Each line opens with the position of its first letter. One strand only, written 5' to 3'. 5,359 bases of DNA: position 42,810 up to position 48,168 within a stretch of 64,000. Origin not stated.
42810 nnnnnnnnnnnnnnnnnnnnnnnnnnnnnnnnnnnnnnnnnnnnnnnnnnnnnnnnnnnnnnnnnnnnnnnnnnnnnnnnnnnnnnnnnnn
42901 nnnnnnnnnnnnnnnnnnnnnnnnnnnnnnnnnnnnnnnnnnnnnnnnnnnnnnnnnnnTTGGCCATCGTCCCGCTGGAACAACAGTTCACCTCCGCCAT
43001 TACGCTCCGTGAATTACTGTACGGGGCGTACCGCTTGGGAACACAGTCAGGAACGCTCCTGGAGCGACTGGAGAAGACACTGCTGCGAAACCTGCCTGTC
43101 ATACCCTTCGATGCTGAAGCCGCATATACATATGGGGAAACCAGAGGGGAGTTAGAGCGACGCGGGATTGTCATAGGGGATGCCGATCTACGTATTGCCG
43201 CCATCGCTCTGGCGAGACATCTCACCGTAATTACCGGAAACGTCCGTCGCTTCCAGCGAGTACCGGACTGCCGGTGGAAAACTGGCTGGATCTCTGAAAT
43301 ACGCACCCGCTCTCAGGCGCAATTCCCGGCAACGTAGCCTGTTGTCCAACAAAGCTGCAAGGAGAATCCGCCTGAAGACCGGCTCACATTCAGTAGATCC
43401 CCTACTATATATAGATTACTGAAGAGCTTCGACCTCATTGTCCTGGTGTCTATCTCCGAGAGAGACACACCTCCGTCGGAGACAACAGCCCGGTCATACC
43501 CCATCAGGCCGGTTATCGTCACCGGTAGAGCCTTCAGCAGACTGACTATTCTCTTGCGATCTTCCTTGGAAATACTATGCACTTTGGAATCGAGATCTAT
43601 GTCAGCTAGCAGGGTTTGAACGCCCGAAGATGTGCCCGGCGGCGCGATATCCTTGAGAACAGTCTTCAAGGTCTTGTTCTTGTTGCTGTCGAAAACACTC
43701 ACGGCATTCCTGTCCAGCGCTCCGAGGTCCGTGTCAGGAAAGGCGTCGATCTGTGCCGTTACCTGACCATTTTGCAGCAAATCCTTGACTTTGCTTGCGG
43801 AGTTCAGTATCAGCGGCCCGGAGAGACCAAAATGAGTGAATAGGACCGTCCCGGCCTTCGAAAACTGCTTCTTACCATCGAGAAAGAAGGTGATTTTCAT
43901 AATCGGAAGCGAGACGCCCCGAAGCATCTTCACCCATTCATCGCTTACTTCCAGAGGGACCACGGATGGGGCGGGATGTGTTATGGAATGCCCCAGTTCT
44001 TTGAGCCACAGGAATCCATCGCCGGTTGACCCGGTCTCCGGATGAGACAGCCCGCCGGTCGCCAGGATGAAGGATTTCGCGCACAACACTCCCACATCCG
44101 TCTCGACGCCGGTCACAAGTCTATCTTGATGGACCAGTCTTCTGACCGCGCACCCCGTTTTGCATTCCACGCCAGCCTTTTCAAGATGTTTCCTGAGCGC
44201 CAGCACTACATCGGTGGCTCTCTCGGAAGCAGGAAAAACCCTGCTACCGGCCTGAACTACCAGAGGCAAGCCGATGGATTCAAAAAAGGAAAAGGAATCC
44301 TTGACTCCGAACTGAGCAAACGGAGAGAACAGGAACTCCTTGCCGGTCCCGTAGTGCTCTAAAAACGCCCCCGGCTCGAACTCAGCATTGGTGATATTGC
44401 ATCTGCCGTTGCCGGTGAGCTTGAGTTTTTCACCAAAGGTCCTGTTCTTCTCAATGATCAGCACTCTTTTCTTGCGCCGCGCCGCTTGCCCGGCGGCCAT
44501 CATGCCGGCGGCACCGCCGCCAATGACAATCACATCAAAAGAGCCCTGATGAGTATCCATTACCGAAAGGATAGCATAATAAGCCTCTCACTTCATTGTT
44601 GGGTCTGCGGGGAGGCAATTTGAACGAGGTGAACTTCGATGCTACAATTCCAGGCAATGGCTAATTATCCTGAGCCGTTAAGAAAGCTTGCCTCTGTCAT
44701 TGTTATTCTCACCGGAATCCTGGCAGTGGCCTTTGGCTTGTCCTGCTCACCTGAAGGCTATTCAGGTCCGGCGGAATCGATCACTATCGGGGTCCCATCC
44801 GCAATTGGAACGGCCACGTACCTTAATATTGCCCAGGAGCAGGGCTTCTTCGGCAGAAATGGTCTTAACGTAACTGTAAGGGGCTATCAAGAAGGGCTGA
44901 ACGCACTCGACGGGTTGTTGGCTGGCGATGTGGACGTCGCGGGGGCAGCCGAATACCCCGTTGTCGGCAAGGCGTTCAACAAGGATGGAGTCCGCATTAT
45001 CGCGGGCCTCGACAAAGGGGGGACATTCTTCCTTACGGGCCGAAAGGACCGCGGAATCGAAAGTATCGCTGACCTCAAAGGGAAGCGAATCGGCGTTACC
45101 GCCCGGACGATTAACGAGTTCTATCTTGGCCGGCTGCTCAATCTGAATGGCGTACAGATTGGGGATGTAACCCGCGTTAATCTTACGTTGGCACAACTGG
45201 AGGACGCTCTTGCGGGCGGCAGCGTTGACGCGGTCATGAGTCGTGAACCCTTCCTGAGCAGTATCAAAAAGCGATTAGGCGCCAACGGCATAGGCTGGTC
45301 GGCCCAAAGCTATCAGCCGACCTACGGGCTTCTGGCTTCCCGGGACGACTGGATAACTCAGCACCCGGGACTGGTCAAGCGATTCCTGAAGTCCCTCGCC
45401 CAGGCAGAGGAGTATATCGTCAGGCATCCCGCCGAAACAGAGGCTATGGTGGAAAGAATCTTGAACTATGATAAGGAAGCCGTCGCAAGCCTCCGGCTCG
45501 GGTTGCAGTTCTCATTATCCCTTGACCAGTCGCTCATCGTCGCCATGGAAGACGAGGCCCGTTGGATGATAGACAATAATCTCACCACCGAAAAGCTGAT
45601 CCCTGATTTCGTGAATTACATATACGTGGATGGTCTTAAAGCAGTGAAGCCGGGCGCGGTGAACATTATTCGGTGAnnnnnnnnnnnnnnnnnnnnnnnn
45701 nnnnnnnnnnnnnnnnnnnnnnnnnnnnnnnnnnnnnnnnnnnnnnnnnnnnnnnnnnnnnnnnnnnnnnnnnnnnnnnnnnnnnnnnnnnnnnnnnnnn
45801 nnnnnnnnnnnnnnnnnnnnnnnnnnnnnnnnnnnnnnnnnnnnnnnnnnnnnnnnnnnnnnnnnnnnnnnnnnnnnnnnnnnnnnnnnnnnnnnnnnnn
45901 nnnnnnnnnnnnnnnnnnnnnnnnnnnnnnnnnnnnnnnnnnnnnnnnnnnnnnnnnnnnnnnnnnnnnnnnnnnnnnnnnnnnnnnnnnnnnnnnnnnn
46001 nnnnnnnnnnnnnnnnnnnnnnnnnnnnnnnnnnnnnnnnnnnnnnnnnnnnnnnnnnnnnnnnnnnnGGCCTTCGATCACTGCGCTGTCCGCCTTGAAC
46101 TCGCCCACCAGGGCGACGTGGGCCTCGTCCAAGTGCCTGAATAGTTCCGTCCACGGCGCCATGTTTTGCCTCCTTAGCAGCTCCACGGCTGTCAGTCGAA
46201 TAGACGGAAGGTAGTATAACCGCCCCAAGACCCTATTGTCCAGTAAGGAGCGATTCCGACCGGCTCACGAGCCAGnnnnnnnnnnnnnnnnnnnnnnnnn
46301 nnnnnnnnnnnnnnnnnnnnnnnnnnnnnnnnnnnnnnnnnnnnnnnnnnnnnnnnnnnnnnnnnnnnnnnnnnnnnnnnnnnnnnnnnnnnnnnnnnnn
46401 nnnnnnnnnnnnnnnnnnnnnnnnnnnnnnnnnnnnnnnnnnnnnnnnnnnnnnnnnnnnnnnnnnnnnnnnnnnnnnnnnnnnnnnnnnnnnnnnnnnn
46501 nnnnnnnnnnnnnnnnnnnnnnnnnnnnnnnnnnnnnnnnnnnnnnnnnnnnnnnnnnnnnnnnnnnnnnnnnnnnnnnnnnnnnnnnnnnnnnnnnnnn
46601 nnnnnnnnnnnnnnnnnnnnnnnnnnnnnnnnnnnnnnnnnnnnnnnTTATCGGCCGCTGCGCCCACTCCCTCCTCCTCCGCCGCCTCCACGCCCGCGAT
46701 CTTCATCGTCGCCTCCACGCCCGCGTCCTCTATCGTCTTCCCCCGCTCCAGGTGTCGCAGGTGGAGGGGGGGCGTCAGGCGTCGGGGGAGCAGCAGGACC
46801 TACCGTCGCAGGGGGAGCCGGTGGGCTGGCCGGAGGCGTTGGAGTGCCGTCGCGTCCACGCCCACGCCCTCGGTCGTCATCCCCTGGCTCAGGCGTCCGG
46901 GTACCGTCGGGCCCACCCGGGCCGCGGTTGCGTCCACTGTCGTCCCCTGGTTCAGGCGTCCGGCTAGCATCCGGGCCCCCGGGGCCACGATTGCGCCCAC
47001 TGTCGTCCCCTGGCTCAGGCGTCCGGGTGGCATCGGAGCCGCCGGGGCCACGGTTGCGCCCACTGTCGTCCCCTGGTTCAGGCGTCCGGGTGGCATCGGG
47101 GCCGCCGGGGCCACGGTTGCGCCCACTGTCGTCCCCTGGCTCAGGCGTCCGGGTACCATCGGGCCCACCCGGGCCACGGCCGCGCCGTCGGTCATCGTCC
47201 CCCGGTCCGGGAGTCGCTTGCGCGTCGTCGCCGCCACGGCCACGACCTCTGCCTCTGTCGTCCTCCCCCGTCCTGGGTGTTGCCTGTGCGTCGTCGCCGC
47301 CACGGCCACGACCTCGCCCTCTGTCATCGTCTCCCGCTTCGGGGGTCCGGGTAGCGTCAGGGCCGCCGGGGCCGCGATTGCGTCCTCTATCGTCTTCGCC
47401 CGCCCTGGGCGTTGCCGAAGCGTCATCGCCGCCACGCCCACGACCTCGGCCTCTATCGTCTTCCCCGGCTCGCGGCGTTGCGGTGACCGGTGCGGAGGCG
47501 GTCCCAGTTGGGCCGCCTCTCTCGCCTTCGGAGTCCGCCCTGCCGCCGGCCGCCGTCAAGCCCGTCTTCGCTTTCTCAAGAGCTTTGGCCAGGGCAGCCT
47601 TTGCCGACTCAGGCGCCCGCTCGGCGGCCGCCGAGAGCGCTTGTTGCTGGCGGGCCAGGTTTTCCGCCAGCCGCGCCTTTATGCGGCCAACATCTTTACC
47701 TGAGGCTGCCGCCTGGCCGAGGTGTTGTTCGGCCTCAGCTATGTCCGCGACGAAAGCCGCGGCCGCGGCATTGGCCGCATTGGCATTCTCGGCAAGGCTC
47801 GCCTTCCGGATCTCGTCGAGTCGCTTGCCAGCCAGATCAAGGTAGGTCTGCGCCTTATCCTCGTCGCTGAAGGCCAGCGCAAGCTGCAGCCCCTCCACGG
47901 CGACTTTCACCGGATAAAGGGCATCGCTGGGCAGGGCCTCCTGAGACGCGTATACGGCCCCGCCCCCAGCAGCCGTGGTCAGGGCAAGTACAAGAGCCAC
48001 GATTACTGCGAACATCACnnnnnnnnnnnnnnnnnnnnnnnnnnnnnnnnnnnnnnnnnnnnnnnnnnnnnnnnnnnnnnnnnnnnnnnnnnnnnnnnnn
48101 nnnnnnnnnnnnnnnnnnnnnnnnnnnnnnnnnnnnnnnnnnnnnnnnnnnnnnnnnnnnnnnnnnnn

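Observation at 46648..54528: ECF sigma / anti-sigma pair embedded in a tandem array of four DUF5667-type paralogues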

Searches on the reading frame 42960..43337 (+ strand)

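Call 93: search_protein_families(library=pfam, proteins=[window:42960-43337:+], max_evalue=0.001)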
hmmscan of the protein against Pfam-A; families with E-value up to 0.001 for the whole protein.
window:42960-43337:+ (125 aa): 1 family
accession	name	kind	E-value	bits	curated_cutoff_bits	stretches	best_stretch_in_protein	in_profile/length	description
PF01850.27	PIN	-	7.1e-09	36.8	23.6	1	10-102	32-118/120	PIN domain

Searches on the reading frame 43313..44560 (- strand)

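Call 93: search_protein_families(library=pfam, proteins=[window:43313-44560:-], max_evalue=0.001)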
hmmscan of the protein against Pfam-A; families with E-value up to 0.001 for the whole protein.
window:43313-44560:- (415 aa): 12 families
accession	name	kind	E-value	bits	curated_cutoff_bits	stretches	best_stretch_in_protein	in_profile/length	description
PF03486.20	HI0933_like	-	7e-74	248.8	50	1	8-413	1-243/244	HI0933-like protein Rossmann domain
PF22780.1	HI0933_like_1st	-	1.7e-30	106.5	27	1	198-360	2-165/165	HI0933-like protein barrel and H2TH domain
PF01266.30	DAO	-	6.2e-14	52.7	27.9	2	9-43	1-35/353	FAD dependent oxidoreductase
PF00890.30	FAD_binding_2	-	3.2e-12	46.8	20.4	1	9-43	1-35/414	FAD binding domain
PF07992.20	Pyr_redox_2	-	1.1e-10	41.8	26.1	1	8-42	1-35/291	Pyridine nucleotide-disulphide oxidoreductase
PF12831.13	FAD_oxidored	-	1.8e-08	34.6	27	1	9-58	1-48/416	FAD dependent oxidoreductase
PF13738.12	Pyr_redox_3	-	1.1e-07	31.9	30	0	11-40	1-31/305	Pyridine nucleotide-disulphide oxidoreductase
PF00070.33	Pyr_redox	-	5.7e-07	30.4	22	0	10-43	2-35/82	Pyridine nucleotide-disulphide oxidoreductase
PF13450.12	NAD_binding_8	-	3.1e-06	27.8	21.9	1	12-43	1-32/68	NAD(P)-binding Rossmann-like domain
PF01134.28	GIDA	-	4e-06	26.6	22.1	1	9-42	1-35/391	Glucose inhibited division protein A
PF01946.23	Thi4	-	0.00059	19.6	26.2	0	8-51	18-62/235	Thi4 family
PF01262.27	AlaDh_PNT_C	-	0.00079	19.3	23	0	9-54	30-76/214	Alanine dehydrogenase/PNT, C-terminal domain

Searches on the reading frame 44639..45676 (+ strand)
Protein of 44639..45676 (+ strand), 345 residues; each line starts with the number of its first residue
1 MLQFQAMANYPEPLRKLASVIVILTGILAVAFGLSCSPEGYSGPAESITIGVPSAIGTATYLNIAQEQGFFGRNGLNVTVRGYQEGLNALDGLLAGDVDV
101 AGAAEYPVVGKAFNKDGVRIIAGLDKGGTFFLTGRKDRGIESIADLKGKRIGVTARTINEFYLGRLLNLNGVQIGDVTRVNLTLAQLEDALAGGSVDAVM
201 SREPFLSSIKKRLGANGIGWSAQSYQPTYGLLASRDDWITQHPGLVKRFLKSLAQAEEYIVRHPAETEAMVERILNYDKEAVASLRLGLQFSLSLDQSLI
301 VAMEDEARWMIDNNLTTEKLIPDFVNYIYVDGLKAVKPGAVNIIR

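Call 93: search_protein_families(library=pfam, proteins=[window:44639-45676:+], max_evalue=0.001)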
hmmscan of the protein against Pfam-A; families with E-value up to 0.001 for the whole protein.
window:44639-45676:+ (345 aa): 3 families
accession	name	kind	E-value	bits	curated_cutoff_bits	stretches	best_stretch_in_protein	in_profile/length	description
PF09084.16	NMT1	-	9.2e-26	91.5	20.5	1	62-266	7-215/216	NMT1/THI5 like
PF13379.11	NMT1_2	-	1.8e-15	57.9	24.7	1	44-273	4-250/252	NMT1-like family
PF12974.12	Phosphonate-bd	-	2.7e-05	24.1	27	1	88-209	41-170/242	ABC transporter, phosphonate, periplasmic substrate-binding protein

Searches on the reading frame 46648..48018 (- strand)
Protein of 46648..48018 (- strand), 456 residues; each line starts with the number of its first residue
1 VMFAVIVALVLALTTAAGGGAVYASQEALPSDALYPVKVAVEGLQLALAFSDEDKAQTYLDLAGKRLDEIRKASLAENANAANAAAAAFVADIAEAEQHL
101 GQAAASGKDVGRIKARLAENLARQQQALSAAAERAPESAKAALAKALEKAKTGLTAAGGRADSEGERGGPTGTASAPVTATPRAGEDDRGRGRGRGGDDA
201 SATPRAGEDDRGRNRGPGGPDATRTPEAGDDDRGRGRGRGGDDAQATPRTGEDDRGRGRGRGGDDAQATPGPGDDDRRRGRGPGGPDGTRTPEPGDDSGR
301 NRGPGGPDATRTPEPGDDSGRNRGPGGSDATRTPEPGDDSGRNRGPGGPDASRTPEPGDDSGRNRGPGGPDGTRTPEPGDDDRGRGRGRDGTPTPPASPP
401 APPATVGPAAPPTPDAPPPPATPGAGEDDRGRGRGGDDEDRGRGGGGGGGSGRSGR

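Call 5: search_protein_families(library=pfam, proteins=[window:46648-48018:-], max_evalue=0.1)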
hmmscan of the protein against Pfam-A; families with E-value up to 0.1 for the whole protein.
window:46648-48018:- (456 aa): 1 family
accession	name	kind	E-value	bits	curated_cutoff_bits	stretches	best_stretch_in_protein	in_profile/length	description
PF18915.5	DUF5667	-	5.5e-13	49.6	27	1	28-137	2-98/99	Domain of unknown function (DUF5667)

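Call 8: search_protein_families(library=ncbifam, proteins=[window:46648-48018:-], max_evalue=0.1)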
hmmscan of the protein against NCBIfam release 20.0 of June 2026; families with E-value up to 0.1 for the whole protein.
window:46648-48018:- (456 aa): 0 families

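Call 58: find_related_loci(query=A1, collection=metagenome_contigs, flank=10000)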
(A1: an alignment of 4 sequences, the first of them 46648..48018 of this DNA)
Query A1 (456 aa) in metagenome_contigs; peptide patterns used: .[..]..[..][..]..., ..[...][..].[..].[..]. (x = any residue, [..] = any of these).
600 stretches matched a pattern (row limit reached: there are more); 35 encode a relative of the query (tblastn E <= 1e-3); 35 distinct loci.
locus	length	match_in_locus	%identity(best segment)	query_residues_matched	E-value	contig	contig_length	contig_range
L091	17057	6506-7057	52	2-182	4e-41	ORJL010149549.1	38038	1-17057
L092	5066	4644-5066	57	2-142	1e-36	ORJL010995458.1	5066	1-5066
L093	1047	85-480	63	4-135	5e-32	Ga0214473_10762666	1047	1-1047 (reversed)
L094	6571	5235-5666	37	11-153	2e-20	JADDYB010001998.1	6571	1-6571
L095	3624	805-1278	36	1-157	1e-18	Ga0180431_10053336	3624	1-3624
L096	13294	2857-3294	37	3-154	3e-18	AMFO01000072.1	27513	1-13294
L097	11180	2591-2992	32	6-147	3e-16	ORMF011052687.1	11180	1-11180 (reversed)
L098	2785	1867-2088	49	1-74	1e-14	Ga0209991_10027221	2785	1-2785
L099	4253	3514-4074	32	5-198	7e-14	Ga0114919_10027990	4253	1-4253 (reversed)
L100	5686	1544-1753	49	1-70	8e-14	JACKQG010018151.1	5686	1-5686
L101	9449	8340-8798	35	16-177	9e-14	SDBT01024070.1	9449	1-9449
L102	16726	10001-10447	34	4-153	3e-12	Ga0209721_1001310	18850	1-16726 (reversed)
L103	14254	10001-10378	31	17-147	9e-12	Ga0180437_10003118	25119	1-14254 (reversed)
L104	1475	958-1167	47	8-81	7e-11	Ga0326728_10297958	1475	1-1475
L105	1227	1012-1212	48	3-72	1e-10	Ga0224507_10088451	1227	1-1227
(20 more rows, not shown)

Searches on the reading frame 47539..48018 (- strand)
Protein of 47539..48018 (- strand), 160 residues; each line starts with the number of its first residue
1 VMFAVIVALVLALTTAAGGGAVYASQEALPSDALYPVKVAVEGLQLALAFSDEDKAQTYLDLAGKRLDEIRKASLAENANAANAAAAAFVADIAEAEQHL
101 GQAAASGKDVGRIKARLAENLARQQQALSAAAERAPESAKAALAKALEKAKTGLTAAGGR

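Call 74: search_protein_representatives(protein=window:47539-48018:-)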
Query: 160 residues. Proteins with E-value up to 0.001 (for the whole library): 5220; up to 1e-10: 267; up to 1e-30: 14. The best 150 are listed.
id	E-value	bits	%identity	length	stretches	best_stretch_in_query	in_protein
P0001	1.3e-51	190.5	70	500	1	2-160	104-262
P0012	7.0e-46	171.9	64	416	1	3-158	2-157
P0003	3.9e-43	163.1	46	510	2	2-158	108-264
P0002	2.5e-42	160.4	65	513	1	4-157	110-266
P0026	1.8e-39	151.2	60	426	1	2-159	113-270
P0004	1.6e-38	148.1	60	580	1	2-157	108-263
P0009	4.8e-38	146.6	56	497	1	2-157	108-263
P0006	3.7e-37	143.7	58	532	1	4-157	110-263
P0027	1.7e-35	138.4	56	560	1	2-157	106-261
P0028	3.9e-35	137.2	53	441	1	2-157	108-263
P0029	3.0e-34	134.3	53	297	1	4-157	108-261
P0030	1.4e-32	129.0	51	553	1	2-157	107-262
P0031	8.5e-32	126.4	53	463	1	4-159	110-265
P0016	3.7e-31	124.3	45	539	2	4-160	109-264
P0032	9.3e-30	119.8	47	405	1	5-157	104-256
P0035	2.1e-29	118.7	51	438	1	3-160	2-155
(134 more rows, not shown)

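Call 86: find_encoding_contigs(protein=P0035, flank=6000, max_places=3)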
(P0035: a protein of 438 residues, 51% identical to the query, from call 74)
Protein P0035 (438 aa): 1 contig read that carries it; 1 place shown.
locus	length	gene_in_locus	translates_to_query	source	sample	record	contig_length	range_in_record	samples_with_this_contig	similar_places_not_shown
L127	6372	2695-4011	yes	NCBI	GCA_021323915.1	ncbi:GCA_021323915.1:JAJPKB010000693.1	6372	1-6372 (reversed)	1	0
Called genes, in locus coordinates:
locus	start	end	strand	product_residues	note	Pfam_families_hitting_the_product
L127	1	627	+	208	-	?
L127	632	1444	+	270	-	PF01791:DeoC, PF22649:Cgl0159 (weak)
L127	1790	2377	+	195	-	PF04542:Sigma70_r2, PF08281:Sigma70_r4_2, PF04545:Sigma70_r4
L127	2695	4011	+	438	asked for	PF18915:DUF5667, PF22888:FIMAH (faint)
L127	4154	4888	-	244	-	PF22888:FIMAH (weak)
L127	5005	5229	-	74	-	-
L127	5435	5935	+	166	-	-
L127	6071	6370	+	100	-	?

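Call 100: search_protein_families(library=pfam, proteins=[L127:4154-4888:-], max_evalue=0.01)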
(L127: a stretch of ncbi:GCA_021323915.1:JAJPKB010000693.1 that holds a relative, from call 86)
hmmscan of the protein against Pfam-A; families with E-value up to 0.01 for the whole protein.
L127:4154-4888:- (244 aa): 1 family
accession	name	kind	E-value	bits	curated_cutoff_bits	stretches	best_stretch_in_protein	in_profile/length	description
PF22888.1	FIMAH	-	6.9e-07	30.2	24.8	1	111-175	16-80/81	FIMAH domain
